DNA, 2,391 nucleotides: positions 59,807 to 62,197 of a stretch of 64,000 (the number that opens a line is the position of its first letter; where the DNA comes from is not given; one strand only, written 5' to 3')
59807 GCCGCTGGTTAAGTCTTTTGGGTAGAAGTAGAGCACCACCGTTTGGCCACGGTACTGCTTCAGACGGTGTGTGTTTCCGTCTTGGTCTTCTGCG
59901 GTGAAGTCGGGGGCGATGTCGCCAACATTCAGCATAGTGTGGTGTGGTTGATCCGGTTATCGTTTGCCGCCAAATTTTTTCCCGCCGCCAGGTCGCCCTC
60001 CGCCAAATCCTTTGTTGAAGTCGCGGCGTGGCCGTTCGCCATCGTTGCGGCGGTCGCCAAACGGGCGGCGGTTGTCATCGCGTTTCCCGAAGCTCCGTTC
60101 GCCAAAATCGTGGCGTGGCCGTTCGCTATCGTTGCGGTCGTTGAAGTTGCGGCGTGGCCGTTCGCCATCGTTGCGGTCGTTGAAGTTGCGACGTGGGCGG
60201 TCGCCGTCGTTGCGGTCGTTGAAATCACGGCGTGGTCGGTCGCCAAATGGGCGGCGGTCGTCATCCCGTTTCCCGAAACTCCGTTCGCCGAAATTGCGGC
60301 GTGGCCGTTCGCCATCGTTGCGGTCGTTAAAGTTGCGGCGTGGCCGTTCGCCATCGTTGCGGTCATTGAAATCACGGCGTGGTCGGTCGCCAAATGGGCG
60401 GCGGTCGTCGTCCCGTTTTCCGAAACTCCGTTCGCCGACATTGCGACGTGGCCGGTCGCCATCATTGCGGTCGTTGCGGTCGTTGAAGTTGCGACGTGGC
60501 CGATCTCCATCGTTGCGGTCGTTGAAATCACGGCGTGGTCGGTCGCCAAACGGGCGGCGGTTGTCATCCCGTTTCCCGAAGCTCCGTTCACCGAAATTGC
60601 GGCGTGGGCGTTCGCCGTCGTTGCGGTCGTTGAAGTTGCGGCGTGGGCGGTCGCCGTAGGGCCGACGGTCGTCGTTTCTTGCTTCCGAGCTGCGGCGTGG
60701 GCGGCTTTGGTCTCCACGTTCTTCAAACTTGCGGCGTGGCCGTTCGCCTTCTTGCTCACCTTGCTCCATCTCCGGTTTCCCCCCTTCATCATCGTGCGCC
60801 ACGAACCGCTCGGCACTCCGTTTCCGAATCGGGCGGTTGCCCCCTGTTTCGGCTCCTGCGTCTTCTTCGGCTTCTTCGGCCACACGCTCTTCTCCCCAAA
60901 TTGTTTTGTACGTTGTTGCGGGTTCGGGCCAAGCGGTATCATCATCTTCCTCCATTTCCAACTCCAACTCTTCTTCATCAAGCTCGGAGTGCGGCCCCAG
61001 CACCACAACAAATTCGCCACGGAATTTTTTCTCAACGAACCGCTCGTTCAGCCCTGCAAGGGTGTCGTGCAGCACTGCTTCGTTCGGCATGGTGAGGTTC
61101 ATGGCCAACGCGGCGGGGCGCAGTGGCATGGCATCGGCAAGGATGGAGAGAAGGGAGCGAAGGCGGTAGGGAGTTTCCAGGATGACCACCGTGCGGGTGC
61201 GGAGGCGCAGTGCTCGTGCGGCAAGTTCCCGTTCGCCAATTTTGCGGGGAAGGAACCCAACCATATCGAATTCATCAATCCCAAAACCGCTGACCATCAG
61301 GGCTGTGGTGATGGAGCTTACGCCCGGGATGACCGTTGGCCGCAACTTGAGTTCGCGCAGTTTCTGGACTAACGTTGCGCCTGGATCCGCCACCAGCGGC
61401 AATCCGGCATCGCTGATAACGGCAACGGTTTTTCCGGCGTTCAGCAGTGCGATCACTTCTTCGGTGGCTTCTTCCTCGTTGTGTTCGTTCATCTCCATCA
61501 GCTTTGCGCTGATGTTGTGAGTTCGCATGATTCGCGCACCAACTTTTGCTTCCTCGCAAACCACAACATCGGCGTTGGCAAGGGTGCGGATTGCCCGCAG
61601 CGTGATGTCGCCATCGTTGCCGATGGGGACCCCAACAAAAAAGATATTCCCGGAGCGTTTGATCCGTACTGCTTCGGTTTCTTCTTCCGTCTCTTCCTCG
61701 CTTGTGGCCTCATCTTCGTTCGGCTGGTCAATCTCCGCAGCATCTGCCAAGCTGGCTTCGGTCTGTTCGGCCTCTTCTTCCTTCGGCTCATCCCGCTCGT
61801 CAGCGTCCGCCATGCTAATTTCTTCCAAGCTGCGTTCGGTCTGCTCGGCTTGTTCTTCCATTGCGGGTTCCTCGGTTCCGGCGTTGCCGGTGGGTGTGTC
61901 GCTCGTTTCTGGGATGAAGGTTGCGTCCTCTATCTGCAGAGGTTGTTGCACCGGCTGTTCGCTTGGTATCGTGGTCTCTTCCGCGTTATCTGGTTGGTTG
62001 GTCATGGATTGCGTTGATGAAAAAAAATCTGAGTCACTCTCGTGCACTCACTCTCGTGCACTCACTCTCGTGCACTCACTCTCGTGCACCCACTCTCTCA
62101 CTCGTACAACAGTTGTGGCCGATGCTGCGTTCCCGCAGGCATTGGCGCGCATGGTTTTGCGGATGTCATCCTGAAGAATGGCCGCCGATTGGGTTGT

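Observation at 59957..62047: RsmI rRNA methyltransferase with a ~330-aa Arg/Asp-rich tandem-repeat tail and an acidic N-terminal extension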

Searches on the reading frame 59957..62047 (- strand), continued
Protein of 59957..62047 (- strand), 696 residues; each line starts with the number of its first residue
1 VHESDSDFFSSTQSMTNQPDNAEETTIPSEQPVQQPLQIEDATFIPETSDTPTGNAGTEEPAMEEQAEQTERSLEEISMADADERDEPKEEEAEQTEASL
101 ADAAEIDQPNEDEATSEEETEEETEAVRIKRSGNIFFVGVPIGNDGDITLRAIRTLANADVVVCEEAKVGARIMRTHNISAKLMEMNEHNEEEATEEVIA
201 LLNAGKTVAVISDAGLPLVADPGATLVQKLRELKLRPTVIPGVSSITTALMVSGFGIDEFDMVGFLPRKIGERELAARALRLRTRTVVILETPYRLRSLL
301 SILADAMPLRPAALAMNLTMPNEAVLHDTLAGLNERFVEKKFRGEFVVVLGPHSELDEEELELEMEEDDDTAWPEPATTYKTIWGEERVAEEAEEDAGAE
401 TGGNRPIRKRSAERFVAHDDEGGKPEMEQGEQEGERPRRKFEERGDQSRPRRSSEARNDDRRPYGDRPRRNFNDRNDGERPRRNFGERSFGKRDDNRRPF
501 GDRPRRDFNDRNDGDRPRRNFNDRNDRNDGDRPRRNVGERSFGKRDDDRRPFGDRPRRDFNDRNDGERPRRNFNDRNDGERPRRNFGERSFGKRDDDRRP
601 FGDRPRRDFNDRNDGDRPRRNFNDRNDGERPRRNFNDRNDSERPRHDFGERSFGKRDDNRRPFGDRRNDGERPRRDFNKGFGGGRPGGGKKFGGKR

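Call 48: fold_search(model_id=the predicted structure, library=pdb)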
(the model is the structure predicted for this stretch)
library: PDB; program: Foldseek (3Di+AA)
matches with E <= 10: 871; with E <= 0.001: 221
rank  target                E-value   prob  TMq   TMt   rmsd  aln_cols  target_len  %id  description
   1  3kwp                  6.7e-23  1.00  0.18  0.49  10.2       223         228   34  Crystal structure of putative methyltransferase from Lactobacillus brevis (released 2009-12-15)
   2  9pzg_W                1.4e-21  1.00  0.18  0.42  10.1       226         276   32  Bacterial ribosomal 2'-O-methyltransferase RsmI in complex with the small ribosomal subunit (released 2025-09-24)
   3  9pzg_V                1.6e-20  1.00  0.18  0.42  10.6       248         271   29  Bacterial ribosomal 2'-O-methyltransferase RsmI in complex with the small ribosomal subunit (released 2025-09-24)
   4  5hw4_B                4.1e-20  1.00  0.18  0.51   9.6       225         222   30  Crystal structure of Escherichia coli 16S rRNA methyltransferase RsmI in complex with AdoMet (released 2016-10-19)
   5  5hw4_A                6.4e-20  1.00  0.18  0.49   9.9       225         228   32  Crystal structure of Escherichia coli 16S rRNA methyltransferase RsmI in complex with AdoMet (released 2016-10-19)
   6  5hw4_C                1.5e-19  1.00  0.18  0.51   9.6       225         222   30  Crystal structure of Escherichia coli 16S rRNA methyltransferase RsmI in complex with AdoMet (released 2016-10-19)
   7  1wyz_A                5.1e-14  1.00  0.17  0.46   9.3       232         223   21  X-Ray structure of the putative methyltransferase from Bacteroides thetaiotaomicron VPI-5482 at the resolution 2.5 A.  (released 2005-03-08)
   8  1wyz_B                1.6e-13  1.00  0.17  0.46   9.4       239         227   21  X-Ray structure of the putative methyltransferase from Bacteroides thetaiotaomicron VPI-5482 at the resolution 2.5 A.  (released 2005-03-08)
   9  4e16                  1.8e-13  1.00  0.15  0.40  12.2       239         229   18  Precorrin-4 C(11)-methyltransferase from Clostridium difficile (released 2012-03-14)
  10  1wyz_C                3.2e-13  1.00  0.17  0.46   9.2       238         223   20  X-Ray structure of the putative methyltransferase from Bacteroides thetaiotaomicron VPI-5482 at the resolution 2.5 A.  (released 2005-03-08)
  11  1s4d_M                4.3e-13  1.00  0.16  0.38  12.3       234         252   19  Crystal Structure Analysis of the S-adenosyl-L-methionine dependent uroporphyrinogen-III C-methyltransferase SUMT (released 2004-11-30)
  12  1s4d_L                1.3e-12  1.00  0.16  0.39  12.5       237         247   20  Crystal Structure Analysis of the S-adenosyl-L-methionine dependent uroporphyrinogen-III C-methyltransferase SUMT (released 2004-11-30)
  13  1s4d_J                1.4e-12  1.00  0.16  0.36  12.2       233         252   19  Crystal Structure Analysis of the S-adenosyl-L-methionine dependent uroporphyrinogen-III C-methyltransferase SUMT (released 2004-11-30)
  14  1pjq_A                2.1e-12  1.00  0.16  0.23  12.5       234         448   19  Structure and function of CysG, the multifunctional methyltransferase/dehydrogenase/ferrochelatase for siroheme synthe (released 2003-12-02)
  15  6p7c_A                2.5e-12  1.00  0.16  0.23  12.7       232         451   20  D104A/S128A S. typhimurium siroheme synthase (released 2020-02-26)
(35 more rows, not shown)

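Call 56: search_protein_families(library=pfam, alignment_id=A2, max_evalue=0.01)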
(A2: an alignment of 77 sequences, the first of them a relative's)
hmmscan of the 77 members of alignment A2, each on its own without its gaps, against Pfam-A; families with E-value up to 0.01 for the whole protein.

A. member 1, P0010 (460 aa): 1 family
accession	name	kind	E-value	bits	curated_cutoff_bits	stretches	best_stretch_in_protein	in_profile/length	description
PF00590.25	TP_methylase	-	7.5e-39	134.3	27.8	1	86-283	2-210/212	Tetrapyrrole (Corrin/Porphyrin) Methylases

B. families by the number of members that match (of 77 scanned): 4 families
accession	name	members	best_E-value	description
PF00590.25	TP_methylase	77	1e-39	Tetrapyrrole (Corrin/Porphyrin) Methylases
PF23348.1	RDM3_C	2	1.3e-08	RDM3 beta-solenoid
PF02095.21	Extensin_1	2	0.00013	Extensin-like protein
PF13634.11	Nucleoporin_FG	1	5e-06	Nucleoporin FG repeat region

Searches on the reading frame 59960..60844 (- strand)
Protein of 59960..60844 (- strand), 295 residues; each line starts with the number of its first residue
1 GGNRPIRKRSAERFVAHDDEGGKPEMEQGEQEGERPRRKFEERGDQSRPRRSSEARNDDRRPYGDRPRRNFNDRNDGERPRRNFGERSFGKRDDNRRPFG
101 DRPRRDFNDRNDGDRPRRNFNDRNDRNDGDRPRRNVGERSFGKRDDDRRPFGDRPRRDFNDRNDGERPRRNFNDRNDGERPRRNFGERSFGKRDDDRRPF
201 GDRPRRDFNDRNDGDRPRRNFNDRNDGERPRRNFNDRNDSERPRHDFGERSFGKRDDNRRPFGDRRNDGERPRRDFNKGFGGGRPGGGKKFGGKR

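Call 19: find_homologous_proteins(query=window:59960-60844:-, max_evalue=0.001)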
Query seq(295 aa) (295 aa): 124 proteins with E <= 0.001 among 8000 candidates; the best 120 are listed.
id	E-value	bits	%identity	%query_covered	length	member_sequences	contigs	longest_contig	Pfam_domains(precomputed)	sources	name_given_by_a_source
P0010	6.5e-25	106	61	49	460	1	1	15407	PF00590.26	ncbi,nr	ncbi:MAG: hypothetical protein IT211_07470, partial [Armatimonadetes bacterium]|nr:hypothetical prot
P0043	4.4e-20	90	44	54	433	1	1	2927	PF00849.28,PF01479.31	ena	-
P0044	4.4e-20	90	44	54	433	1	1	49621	PF00849.28,PF01479.31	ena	-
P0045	1.6e-14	72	48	53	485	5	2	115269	PF00849.28,PF01479.31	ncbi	-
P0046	3.3e-12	64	46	78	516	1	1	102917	PF00849.28,PF01479.31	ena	-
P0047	1.4e-11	62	38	69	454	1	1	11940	PF01613.25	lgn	-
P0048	3.4e-11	61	44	78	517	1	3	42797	PF00849.28,PF01479.31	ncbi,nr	ncbi:MAG: pseudouridine synthase [Bacteroidales bacterium]|nr:pseudouridine synthase [Bacteroides sp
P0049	9.2e-11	60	50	55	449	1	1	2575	PF00849.28,PF01479.31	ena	-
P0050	6.9e-10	57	47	62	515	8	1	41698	PF00849.28,PF01479.31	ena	-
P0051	1.6e-9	55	47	48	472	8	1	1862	PF00849.28,PF01479.31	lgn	-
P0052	2.2e-9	55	50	43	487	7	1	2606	PF08032.18,PF00588.25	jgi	jgi:predicted rRNA methylase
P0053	2.3e-9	55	39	61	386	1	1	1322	PF08032.18,PF00588.25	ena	-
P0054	2.4e-9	55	42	56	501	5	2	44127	PF00849.28,PF01479.31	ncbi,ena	-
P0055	5.4e-9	54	41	68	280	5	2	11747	-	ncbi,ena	-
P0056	1.1e-8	53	38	69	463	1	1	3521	PF00849.28,PF01479.31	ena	-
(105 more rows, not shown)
